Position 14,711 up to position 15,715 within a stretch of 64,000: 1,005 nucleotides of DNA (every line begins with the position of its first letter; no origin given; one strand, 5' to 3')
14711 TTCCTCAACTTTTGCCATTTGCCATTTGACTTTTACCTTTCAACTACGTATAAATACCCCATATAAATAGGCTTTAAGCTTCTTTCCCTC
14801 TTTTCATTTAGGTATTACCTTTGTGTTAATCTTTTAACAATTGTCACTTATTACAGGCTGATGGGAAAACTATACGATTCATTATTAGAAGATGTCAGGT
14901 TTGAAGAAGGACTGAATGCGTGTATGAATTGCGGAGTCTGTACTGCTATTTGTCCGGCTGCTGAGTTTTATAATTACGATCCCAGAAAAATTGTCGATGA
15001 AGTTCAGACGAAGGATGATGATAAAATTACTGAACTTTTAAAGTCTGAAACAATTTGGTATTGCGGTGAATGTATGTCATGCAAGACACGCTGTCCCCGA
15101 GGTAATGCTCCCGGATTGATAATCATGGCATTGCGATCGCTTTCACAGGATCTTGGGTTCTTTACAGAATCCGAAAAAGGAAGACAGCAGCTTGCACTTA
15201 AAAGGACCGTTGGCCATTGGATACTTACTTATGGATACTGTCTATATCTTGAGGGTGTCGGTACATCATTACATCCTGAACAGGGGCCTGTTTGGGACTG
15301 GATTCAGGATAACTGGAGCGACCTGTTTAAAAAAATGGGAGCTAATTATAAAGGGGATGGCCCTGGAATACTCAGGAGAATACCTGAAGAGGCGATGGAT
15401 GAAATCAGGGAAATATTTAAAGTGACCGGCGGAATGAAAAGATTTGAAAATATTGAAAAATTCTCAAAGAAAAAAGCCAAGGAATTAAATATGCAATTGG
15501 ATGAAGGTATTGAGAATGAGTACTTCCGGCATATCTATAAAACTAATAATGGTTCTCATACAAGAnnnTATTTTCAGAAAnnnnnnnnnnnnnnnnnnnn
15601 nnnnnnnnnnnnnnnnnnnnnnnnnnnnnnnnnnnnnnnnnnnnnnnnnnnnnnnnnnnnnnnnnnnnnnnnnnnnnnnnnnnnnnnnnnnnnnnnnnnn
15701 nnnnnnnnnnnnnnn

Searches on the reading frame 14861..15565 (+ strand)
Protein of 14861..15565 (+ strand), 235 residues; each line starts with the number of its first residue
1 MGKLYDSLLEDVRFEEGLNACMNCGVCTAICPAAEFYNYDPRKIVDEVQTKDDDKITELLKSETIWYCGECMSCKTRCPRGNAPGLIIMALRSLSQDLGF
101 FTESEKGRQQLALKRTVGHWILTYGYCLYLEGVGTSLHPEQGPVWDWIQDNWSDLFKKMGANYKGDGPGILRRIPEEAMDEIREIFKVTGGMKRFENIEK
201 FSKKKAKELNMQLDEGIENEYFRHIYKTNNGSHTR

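Call 9: search_protein_families(library=pfam, proteins=[window:14861-15565:+])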
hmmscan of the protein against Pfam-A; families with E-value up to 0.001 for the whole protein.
window:14861-15565:+ (235 aa): 6 families
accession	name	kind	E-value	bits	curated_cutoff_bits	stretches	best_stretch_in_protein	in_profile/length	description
PF13183.11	Fer4_8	-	3e-11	44.1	27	1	18-81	2-67/68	4Fe-4S dicluster domain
PF13534.11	Fer4_17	-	5.9e-09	36.8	22.2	1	20-81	1-59/61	4Fe-4S dicluster domain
PF13187.11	Fer4_9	-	5.9e-07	29.9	27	1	20-81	1-50/52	4Fe-4S dicluster domain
PF13484.11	Fer4_16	-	3.1e-05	25.1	30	1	21-80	2-65/66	4Fe-4S double cluster binding domain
PF13237.11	Fer4_10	-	3.7e-05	24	25.5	1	19-79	7-53/53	4Fe-4S dicluster domain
PF12838.12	Fer4_7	-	0.00016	22.5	27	1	21-81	2-51/52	4Fe-4S dicluster domain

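Call 12: search_protein_families(library=ncbifam, proteins=[window:14861-15565:+])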
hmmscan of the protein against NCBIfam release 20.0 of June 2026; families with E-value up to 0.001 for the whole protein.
window:14861-15565:+ (235 aa): 13 families
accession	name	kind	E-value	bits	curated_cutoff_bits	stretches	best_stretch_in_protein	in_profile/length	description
NF041779.1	hetero_SS_HdrC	equivalog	1.7e-23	83.1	350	1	17-100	29-108/198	ferredoxin:CoB-CoM heterodisulfide reductase subunit HdrC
NF041890.1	hdrC_Methbact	equivalog_domain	2.6e-23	82.6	270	1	4-199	12-191/192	ferredoxin:CoB-CoM heterodisulfide reductase subunit HdrC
TIGR03290.1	CoB_CoM_SS_C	equivalog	1.8e-18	66.9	160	1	19-114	2-94/144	CoB--CoM heterodisulfide reductase subunit C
NF038018.1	qmoC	equivalog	2.6e-11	43.6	300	1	17-94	16-90/360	quinone-interacting membrane-bound oxidoreductase complex subunit QmoC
NF008369.0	PRK11168.1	equivalog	2e-07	30.3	278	1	15-89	7-81/401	anaerobic glycerol-3-phosphate dehydrogenase subunit C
TIGR00384.1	dhsB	subfamily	2.2e-07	30.6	88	1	11-91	132-221/222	succinate dehydrogenase and fumarate reductase iron-sulfur protein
NF004898.0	PRK06259.1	equivalog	1.5e-06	27.1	385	1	12-96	127-217/488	fumarate reductase (CoM/CoB) subunit TfrB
NF004616.0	PRK05950.1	subfamily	1.7e-06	27.3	228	1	16-93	144-231/238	succinate dehydrogenase iron-sulfur subunit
NF009226.0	PRK12576.1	equivalog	2e-06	27.3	344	1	20-98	155-240/317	succinate dehydrogenase/fumarate reductase iron-sulfur subunit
TIGR03379.1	glycerol3P_GlpC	equivalog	2.5e-05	23.2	279.9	1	16-92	2-78/397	anaerobic glycerol-3-phosphate dehydrogenase subunit GlpC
TIGR00314.1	cdhA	equivalog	0.00013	20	781.3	1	6-121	386-493/784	CO dehydrogenase/acetyl-CoA synthase complex subunit alpha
NF008434.0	PRK11274.1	equivalog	0.00044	19.3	333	1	15-85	19-92/409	glycolate oxidase subunit GlcF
TIGR01971.1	NuoI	subfamily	0.0007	19.2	113.05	0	13-80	36-95/121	NADH-quinone oxidoreductase, chain I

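Call 13: find_homologous_proteins(query=window:14861-15565:+, max_evalue=1e-10)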
Query window:14861-15565:+ (235 aa): 5609 proteins with E <= 1e-10 among 5789 candidates; the best 120 are listed.
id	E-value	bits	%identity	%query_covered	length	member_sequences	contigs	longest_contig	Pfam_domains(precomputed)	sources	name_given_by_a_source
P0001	2.3e-162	556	100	100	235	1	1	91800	PF13534.12,PF13183.12,PF13187.12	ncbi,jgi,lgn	jgi:heterodisulfide reductase subunit C1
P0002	4.8e-162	555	100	100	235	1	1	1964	PF13534.12,PF13183.12,PF13187.12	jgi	jgi:heterodisulfide reductase subunit C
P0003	2.7e-161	553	99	100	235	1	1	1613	PF13484.12,PF13534.12,PF13183.12,PF13187.12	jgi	-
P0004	1.2e-160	550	98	100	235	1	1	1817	PF13484.12,PF13534.12,PF13183.12,PF13187.12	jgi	jgi:heterodisulfide reductase subunit C1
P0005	2.3e-160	550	99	100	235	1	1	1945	PF13534.12,PF13183.12,PF13187.12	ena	-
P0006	6.6e-159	545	97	100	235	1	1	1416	PF13534.12,PF13183.12,PF13187.12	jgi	jgi:heterodisulfide reductase subunit C1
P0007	1.4e-158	544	97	100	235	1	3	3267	PF13534.12,PF13237.12,PF13183.12,PF13187.12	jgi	jgi:heterodisulfide reductase subunit C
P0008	2.1e-157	540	96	100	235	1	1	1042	PF13484.12,PF13534.12,PF13183.12,PF13187.12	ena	-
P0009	4.6e-156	536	95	100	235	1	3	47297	PF13534.12,PF13183.12,PF13187.12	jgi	jgi:heterodisulfide reductase subunit C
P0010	8.4e-156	535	95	100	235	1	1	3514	PF13534.12,PF13183.12,PF13187.12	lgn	-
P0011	8.6e-156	535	95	100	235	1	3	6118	PF13484.12,PF13534.12,PF13237.12,PF13183.12,PF13187.12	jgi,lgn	jgi:heterodisulfide reductase subunit C1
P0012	3.5e-155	533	95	100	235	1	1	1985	PF13484.12,PF13534.12,PF13237.12,PF13183.12,PF13187.12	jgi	jgi:heterodisulfide reductase subunit C1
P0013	5.9e-155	532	95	100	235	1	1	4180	PF13534.12,PF13183.12,PF13187.12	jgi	jgi:heterodisulfide reductase subunit C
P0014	5.9e-155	532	94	100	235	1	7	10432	PF13484.12,PF13534.12,PF13183.12,PF13187.12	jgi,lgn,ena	jgi:heterodisulfide reductase subunit C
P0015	1.6e-154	530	94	100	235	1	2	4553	PF13534.12,PF13183.12,PF13187.12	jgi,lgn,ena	-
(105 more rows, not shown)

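Call 15: find_related_loci(query=A1, collection=genome_contigs, flank=10000)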
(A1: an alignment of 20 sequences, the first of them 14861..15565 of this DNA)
Query A1 (235 aa) in genome_contigs; peptide patterns used: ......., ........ (x = any residue, [..] = any of these).
600 stretches matched a pattern (row limit reached: there are more); 593 encode a relative of the query (tblastn E <= 1e-3); the best 80 are kept; 80 distinct loci.
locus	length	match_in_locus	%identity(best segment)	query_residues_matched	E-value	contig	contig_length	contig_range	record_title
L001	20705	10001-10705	95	1-235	2e-155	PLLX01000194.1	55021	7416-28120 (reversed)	MAG: Bacteroidales bacterium isolate fen_983 73.20120800_E3S.44_contig_1749, whole genome shotgun sequence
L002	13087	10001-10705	94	1-235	3e-154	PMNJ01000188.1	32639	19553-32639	MAG: Bacteroidales bacterium isolate fen_946 73.20100900_E3D.43_contig_270, whole genome shotgun sequence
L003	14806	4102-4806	94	1-235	4e-153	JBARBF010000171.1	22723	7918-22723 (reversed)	MAG: Bacteroidales bacterium isolate MFD05764_ilm_asm_bin327 k127_4326851, whole genome shotgun sequence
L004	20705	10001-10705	94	1-235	2e-152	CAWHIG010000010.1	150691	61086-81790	MAG: uncultured Bacteroidales bacterium isolate MFD01872.bin.3.201 genome assembly, contig: contig_195393, whole genome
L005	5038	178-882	86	1-235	9e-144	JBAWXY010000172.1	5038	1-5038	MAG: Bacteroidota bacterium isolate ELA075 MAG075_172, whole genome shotgun sequence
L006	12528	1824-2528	86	1-235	6e-142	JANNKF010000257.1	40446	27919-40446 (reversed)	MAG: Bacteroidales bacterium isolate SOY_4_C_metabat_21 SOY_4_C_k141_2069718, whole genome shotgun sequence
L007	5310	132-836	81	1-235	2e-135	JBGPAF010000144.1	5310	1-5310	MAG: Bacteroidia bacterium isolate OBJ_0618_130150_135 k141_7828604_length_5310_cov_15.0027, whole genome shotgun sequen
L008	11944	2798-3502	78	1-235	1e-133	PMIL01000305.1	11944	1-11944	MAG: Bacteroidales bacterium isolate fen_956 73.20120600_E3D.46_contig_18128, whole genome shotgun sequence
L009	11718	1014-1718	76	1-235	9e-131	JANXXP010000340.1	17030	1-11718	MAG: Bacteroidetes bacterium isolate GL140_3_metabat_15_sub GL140_3_k141_1704587, whole genome shotgun sequence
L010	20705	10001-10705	77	1-235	7e-131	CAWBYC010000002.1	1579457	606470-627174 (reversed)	MAG: uncultured Bacteroidales bacterium isolate MFD05442.bin.2.264 genome assembly, contig: contig_1767, whole genome sh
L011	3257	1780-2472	79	5-235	3e-135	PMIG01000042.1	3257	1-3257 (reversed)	MAG: Bacteroidales bacterium isolate fen_958 73.20120600_E3D.83_contig_12363, whole genome shotgun sequence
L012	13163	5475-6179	76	1-235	2e-129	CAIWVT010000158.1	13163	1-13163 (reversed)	uncultured bacterium isolate KR_bin-2776 genome assembly, contig: bin-2776:158/679, whole genome shotgun sequence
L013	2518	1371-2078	77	1-235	4e-136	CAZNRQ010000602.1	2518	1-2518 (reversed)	MAG TPA_asm: uncultured Bacteroidales bacterium isolate SRP142039_co2_135 genome assembly, contig: NODE_67355_length_251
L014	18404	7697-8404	77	1-235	4e-129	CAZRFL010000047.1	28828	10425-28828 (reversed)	MAG TPA_asm: uncultured Bacteroidales bacterium isolate SRP272421_co1_615 genome assembly, contig: NODE_3657_length_2882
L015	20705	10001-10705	77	1-235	1e-128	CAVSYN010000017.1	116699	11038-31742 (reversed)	MAG: uncultured Bacteroidales bacterium isolate MFD02809.bin.1.200 genome assembly, contig: contig_184028, whole genome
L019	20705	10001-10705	75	1-235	2e-128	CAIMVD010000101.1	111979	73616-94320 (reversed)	MAG: uncultured Bacteroidetes bacterium isolate Loclat_bin-20678 genome assembly, contig: bin-20678:101/411, whole genom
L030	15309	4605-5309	71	1-235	8e-120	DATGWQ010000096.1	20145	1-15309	MAG TPA_asm: Bacteroidales bacterium isolate SMAG_U10586 k141_2636, whole genome shotgun sequence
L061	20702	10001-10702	65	1-234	2e-107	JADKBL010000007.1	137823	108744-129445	MAG: Bacteroidetes bacterium isolate Mari_18-Q3-R65-66_MAXAC.224 tig00008132-10-1376480, whole genome shotgun sequence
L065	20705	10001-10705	64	1-234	4e-106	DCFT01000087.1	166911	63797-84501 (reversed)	MAG TPA_asm: Bacteroidales bacterium UBA1797 UBA1797_contig_7909, whole genome shotgun sequence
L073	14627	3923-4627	60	1-235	4e-105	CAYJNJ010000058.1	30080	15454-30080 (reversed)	MAG TPA_asm: uncultured Bacteroidales bacterium isolate ERP124720_co1_67 genome assembly, contig: NODE_2070_length_30080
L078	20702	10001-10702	64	1-233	8e-105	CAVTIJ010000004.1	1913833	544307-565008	MAG: uncultured Bacteroidales bacterium isolate MFD05705.bin.1.156 genome assembly, contig: contig_7446, whole genome sh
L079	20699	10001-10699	64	2-233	6e-105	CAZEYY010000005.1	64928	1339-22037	MAG TPA_asm: uncultured Rikenellaceae bacterium isolate SRP220891_co4_37 genome assembly, contig: NODE_633_length_64928_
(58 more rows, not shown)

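Call 56: search_protein_families(library=pfam, proteins=[L079:19498-20691:-, L065:3761-4438:+, L019:718-1305:+, L010:9178-9912:+, L019:42-575:+, L065:1425-2363:+, L078:728-1447:+, L073:2011-3060:-, L061:9379-9927:+, L030:1340-2542:+], max_evalue=0.001)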
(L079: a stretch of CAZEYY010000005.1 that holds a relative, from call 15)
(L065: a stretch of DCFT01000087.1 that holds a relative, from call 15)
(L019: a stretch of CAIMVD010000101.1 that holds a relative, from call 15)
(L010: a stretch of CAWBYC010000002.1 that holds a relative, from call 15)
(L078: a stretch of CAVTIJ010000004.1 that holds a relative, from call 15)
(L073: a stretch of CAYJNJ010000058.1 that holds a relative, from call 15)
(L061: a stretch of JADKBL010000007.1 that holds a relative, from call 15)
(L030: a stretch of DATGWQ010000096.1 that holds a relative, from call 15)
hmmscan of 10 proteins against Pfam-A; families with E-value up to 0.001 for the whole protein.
L079:19498-20691:- (397 aa): 1 family
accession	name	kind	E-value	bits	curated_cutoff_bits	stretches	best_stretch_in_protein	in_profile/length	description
PF01432.26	Peptidase_M3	-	1.8e-116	390.7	27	1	2-393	59-456/457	Peptidase family M3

L065:3761-4438:+ (226 aa): 1 family
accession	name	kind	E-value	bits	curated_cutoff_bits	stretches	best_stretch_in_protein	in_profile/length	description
PF00581.25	Rhodanese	-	1.1e-14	55.1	22.2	1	65-160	1-101/102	Rhodanese-like domain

L019:718-1305:+ (196 aa): 2 families
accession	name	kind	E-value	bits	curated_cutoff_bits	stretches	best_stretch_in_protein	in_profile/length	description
PF04143.19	Sulf_transp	-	8.2e-12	45.7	27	1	40-190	9-156/310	Sulphur transport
PF20398.3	DUF6691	-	0.00092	19.9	27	0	16-139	3-132/142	Family of unknown function (DUF6691)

L010:9178-9912:+ (245 aa): 2 families
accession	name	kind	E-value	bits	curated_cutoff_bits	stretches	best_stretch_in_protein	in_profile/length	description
PF01569.27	PAP2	-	9e-24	84.1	27.2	1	101-210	7-127/130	PAP2 superfamily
PF14378.12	PAP2_3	-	6.6e-09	36.3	27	1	119-203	106-190/190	PAP2 superfamily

L019:42-575:+ (178 aa): 1 family
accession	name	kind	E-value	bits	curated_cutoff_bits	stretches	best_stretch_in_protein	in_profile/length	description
PF04143.19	Sulf_transp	-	1.8e-20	74.2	27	1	7-167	170-309/310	Sulphur transport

L065:1425-2363:+ (313 aa): 2 families
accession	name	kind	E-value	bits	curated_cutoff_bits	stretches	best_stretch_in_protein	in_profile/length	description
PF03916.19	NrfD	-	2e-50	172.7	25.8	1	18-308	7-310/313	Polysulphide reductase, NrfD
PF14589.11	NrfD_2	-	4.9e-19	69.6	27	1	19-309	11-275/281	Polysulfide reductase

L078:728-1447:+ (240 aa): 10 families
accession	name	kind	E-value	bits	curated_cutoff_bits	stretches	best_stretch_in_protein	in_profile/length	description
PF13247.11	Fer4_11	-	4.9e-22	78.5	26.2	1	113-206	3-99/100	4Fe-4S dicluster domain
PF12837.12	Fer4_6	-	1.9e-10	40.6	25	1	144-166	1-23/24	4Fe-4S binding domain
PF12838.12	Fer4_7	-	1.1e-08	35.8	27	0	151-201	1-52/52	4Fe-4S dicluster domain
PF00037.32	Fer4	-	3.2e-08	33.5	21.1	1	149-167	5-23/24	4Fe-4S binding domain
PF13187.11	Fer4_9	-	3.3e-08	33.9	27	1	74-136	1-51/52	4Fe-4S dicluster domain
PF13237.11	Fer4_10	-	1.8e-07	31.4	25.5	2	146-198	3-53/53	4Fe-4S dicluster domain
PF12797.12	Fer4_2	-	2.1e-07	30.9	24.5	2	145-164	3-22/22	4Fe-4S binding domain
PF25160.1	LdpA_Fe-S-bd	-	6.4e-06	26.3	27.6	1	125-165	6-41/49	LdpA Fe-S cluster-binding domain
PF12800.12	Fer4_4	-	0.00028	21.4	24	1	150-165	2-17/17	4Fe-4S binding domain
PF14697.11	Fer4_21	-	0.00087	19.8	35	0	115-164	3-53/59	4Fe-4S dicluster domain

L073:2011-3060:- (349 aa): 4 families
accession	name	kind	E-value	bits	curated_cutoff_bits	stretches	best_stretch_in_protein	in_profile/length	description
PF00005.33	ABC_tran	-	2e-34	119.5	25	1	15-158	1-137/137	ABC transporter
PF03459.23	TOBE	-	8.6e-10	39.1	22.3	1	285-345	1-63/64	TOBE domain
PF13304.12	AAA_21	-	1.7e-05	25.5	27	0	117-189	225-300/304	AAA domain, putative AbiEii toxin, Type IV TA system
PF02463.25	SMC_N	-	0.00033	20.6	40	0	98-188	115-198/220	RecF/RecN/SMC N terminal domain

L061:9379-9927:+ (183 aa): 1 family
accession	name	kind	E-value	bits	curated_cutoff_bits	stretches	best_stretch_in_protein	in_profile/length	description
PF00255.25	GSHPx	-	1.3e-43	147.4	27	1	5-112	1-108/108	Glutathione peroxidase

L030:1340-2542:+ (401 aa): 1 family
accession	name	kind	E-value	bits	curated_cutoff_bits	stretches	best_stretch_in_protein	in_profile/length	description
PF02687.27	FtsX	-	1.6e-15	57.6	25.5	1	277-393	2-119/120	FtsX-like permease C-terminal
